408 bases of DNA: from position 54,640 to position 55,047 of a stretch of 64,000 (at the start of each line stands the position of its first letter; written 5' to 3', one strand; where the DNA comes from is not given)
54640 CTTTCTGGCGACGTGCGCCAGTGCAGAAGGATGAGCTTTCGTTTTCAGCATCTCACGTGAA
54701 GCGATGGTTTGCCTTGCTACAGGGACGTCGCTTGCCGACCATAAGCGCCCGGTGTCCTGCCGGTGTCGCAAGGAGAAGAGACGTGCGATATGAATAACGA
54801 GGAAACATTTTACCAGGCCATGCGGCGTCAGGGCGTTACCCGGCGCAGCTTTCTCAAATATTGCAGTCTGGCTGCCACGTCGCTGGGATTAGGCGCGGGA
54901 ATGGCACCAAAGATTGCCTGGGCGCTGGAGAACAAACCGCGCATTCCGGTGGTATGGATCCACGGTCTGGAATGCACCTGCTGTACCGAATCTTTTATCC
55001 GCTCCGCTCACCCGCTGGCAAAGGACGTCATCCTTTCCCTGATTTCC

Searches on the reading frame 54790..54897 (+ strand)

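Call 69: search_protein_families(library=pfam, proteins=[window:54790-54897:+], max_evalue=10)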
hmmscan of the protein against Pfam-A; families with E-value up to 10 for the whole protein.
seq(36 aa): 1 family
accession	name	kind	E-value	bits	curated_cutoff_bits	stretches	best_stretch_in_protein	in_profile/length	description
PF10399.14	UCR_Fe-S_N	-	0.17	11.8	24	1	13-35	6-28/41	Ubiquitinol-cytochrome C reductase Fe-S subunit TAT signal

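Call 70: search_protein_families(library=ncbifam, proteins=[window:54790-54897:+], max_evalue=10)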
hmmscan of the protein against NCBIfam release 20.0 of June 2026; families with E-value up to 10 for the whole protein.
seq(36 aa): 3 families
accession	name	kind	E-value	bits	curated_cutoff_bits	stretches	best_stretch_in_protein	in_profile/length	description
TIGR00391.1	hydA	subfamily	1.6e-11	44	179.5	1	2-36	1-35/365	hydrogenase small subunit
TIGR01409.1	TAT_signal_seq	domain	2e-05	24.7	16.7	1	16-36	1-21/29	twin-arginine translocation signal domain-containing protein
NF007779.0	PRK10468.1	equivalog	0.063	12.2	659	1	10-34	7-31/372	hydrogenase 2 small subunit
